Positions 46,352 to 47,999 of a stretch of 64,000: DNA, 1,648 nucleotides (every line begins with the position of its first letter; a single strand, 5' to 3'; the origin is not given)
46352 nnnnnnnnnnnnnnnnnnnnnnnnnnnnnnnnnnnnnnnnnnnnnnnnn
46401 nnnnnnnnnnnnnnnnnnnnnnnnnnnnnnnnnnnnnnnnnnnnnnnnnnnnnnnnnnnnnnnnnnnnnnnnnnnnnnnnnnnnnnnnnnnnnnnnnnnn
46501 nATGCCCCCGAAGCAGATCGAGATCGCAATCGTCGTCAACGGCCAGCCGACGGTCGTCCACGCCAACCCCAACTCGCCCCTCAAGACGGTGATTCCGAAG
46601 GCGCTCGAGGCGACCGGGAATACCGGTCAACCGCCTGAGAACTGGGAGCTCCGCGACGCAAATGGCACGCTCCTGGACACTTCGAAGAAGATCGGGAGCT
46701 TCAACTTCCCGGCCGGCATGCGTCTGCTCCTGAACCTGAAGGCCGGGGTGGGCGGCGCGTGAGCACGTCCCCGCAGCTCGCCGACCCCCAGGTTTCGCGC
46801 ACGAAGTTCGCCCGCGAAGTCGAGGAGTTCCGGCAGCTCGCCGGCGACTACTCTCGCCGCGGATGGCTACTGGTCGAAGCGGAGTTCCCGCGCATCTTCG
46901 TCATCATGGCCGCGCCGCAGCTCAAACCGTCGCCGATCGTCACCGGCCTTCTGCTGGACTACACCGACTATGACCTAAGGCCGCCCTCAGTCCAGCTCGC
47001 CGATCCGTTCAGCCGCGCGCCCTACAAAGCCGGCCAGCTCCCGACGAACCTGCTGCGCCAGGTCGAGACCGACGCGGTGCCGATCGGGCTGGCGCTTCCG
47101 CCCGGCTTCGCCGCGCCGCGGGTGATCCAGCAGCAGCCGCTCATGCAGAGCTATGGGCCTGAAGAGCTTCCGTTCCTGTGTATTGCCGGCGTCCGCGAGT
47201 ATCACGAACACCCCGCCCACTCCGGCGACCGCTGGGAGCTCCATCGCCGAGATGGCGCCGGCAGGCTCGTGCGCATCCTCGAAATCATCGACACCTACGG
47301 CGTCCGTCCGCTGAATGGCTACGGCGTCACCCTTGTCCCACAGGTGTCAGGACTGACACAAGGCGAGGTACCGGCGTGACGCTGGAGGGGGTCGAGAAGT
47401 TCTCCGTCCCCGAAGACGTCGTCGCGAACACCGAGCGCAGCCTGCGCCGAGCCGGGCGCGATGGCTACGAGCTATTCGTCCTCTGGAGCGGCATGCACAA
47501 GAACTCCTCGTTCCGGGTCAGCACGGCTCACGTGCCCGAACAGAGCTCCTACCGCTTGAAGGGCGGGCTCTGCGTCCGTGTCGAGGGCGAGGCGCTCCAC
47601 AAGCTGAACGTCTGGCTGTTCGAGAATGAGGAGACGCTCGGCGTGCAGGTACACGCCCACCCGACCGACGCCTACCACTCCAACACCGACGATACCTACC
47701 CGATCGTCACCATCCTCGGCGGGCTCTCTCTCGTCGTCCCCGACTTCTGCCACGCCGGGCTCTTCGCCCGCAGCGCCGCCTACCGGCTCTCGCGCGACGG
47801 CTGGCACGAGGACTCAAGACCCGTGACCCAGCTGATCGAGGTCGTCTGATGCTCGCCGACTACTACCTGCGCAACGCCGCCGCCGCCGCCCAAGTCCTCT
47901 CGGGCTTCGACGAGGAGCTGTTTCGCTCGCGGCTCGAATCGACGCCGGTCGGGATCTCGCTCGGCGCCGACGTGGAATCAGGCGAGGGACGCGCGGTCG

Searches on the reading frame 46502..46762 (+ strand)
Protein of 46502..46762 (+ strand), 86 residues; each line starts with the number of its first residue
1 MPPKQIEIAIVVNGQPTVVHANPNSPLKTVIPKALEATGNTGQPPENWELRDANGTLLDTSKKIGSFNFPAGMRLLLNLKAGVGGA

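Call 4: search_protein_families(library=pfam, proteins=[window:46502-46762:+], max_evalue=0.1)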
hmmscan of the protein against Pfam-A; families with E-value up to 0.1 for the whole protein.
window:46502-46762:+ (86 aa): 3 families
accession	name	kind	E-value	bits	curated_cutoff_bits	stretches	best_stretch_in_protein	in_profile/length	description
PF10790.15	DUF2604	-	3.2e-28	98.4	25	1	2-85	2-85/85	Protein of Unknown function (DUF2604)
PF11470.14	TUG-UBL1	-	6.9e-05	23.4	23.3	1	12-75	3-63/65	TUG ubiquitin-like domain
PF08817.16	YukD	-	0.00033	21.8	27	1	25-76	21-75/76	WXG100 protein secretion system (Wss), protein YukD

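Call 5: search_protein_families(library=padloc, proteins=[window:46502-46762:+], max_evalue=0.1)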
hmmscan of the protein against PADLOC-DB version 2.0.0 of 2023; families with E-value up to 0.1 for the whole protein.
window:46502-46762:+ (86 aa): 0 families

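Call 6: search_protein_families(library=ncbifam, proteins=[window:46502-46762:+], max_evalue=0.1)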
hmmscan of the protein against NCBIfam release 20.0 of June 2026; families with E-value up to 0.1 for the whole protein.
window:46502-46762:+ (86 aa): 0 families

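Call 10: search_solved_structures(query=window:46502-46762:+, max_evalue=1, show_alignments=2)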
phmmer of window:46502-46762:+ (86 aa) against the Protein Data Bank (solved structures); distinct sequences matched with E-value up to 1: 4.
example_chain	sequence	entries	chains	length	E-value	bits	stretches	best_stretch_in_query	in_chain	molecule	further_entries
8tyx_A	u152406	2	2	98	1e-26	96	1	5-86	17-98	Ubl(BilA)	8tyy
8tyz_B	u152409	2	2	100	1.1e-26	95.9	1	5-86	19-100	Ubl(BilA)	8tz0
8u38_A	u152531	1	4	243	1.1e-10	44.9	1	6-85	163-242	Methylobacterium brachiatum Ubl-BilA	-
9d5b_A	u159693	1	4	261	1.3e-10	44.6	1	6-85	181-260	Multi-ubiquitin domain-containing protein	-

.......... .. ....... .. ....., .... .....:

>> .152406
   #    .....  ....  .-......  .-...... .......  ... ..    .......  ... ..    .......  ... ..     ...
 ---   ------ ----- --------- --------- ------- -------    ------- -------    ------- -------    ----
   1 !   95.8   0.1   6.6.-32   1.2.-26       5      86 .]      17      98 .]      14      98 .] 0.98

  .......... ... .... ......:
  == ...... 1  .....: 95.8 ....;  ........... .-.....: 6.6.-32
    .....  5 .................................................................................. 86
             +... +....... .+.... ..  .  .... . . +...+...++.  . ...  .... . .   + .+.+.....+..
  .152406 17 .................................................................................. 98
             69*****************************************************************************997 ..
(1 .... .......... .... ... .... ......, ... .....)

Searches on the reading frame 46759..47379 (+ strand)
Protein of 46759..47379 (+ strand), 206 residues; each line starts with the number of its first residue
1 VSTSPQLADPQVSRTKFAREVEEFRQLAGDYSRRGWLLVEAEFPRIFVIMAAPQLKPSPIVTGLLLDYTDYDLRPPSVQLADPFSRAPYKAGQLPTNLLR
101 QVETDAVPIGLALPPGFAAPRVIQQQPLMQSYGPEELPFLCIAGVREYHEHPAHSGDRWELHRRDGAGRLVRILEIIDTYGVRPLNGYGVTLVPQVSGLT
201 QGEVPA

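Call 4: search_protein_families(library=pfam, proteins=[window:46759-47379:+], max_evalue=0.1)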
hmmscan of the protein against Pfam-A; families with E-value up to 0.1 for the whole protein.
window:46759-47379:+ (206 aa): 1 family
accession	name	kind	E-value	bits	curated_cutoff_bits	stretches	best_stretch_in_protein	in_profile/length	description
PF14455.11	Metal_CEHH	-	2e-54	184.2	25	1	9-185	2-176/176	Predicted metal binding domain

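Call 5: search_protein_families(library=padloc, proteins=[window:46759-47379:+], max_evalue=0.1)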
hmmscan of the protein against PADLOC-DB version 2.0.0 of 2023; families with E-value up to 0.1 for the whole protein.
window:46759-47379:+ (206 aa): 1 family
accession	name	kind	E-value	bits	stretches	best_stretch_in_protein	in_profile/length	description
PDLC03845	BilB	-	4.9e-06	24.4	1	14-97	7-89/159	-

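Call 6: search_protein_families(library=ncbifam, proteins=[window:46759-47379:+], max_evalue=0.1)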
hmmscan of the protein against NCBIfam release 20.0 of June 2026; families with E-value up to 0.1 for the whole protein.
window:46759-47379:+ (206 aa): 0 families

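Call 9: search_solved_structures(query=window:46759-47379:+, max_evalue=1, show_alignments=2)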
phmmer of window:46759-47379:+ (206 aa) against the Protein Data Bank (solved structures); distinct sequences matched with E-value up to 1: 1.
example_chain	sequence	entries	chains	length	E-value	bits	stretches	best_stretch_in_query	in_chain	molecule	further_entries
8tyz_C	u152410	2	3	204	5.7e-45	156.8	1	6-192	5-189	E2(BilB)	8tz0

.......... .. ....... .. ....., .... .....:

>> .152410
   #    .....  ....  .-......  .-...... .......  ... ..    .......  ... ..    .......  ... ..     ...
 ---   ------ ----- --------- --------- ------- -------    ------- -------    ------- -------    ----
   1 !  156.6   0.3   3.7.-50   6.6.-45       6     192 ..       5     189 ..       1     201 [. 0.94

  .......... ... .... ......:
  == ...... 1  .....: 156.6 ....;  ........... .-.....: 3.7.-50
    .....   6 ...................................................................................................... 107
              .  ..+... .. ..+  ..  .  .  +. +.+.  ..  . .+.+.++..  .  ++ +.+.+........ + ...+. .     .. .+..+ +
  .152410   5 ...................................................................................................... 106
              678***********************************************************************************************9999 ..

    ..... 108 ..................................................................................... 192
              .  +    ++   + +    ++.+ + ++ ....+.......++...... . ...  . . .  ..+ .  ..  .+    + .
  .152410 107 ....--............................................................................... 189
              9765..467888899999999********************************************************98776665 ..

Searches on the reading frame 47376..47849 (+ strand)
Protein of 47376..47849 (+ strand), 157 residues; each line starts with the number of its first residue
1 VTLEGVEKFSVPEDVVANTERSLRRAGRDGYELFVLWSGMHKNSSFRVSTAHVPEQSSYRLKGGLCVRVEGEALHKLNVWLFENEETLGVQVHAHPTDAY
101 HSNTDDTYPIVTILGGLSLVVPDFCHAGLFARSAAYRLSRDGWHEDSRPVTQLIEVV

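Call 4: search_protein_families(library=pfam, proteins=[window:47376-47849:+], max_evalue=0.1)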
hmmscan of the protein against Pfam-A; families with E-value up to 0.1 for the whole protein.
window:47376-47849:+ (157 aa): 1 family
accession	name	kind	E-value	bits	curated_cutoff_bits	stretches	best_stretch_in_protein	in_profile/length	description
PF14464.11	Prok-JAB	-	0.041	14.2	25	1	42-108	30-89/114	Prokaryotic homologs of the JAB domain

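Call 5: search_protein_families(library=padloc, proteins=[window:47376-47849:+], max_evalue=0.1)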
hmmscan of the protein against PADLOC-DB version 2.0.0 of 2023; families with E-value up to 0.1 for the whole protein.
window:47376-47849:+ (157 aa): 1 family
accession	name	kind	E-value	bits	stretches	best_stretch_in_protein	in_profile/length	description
PDLC03846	BilC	-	2.6e-08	31.6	1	66-131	71-136/168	-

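Call 6: search_protein_families(library=ncbifam, proteins=[window:47376-47849:+], max_evalue=0.1)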
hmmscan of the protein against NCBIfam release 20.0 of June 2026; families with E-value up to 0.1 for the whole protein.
window:47376-47849:+ (157 aa): 0 families

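Call 11: search_solved_structures(query=window:47376-47849:+, max_evalue=1, show_alignments=2)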
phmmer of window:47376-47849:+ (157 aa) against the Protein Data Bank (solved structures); distinct sequences matched with E-value up to 1: 1.
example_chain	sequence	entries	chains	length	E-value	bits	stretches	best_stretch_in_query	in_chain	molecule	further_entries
8tyx_B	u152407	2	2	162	7.8e-34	120.1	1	3-155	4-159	DUB(BilC) E33A Mutant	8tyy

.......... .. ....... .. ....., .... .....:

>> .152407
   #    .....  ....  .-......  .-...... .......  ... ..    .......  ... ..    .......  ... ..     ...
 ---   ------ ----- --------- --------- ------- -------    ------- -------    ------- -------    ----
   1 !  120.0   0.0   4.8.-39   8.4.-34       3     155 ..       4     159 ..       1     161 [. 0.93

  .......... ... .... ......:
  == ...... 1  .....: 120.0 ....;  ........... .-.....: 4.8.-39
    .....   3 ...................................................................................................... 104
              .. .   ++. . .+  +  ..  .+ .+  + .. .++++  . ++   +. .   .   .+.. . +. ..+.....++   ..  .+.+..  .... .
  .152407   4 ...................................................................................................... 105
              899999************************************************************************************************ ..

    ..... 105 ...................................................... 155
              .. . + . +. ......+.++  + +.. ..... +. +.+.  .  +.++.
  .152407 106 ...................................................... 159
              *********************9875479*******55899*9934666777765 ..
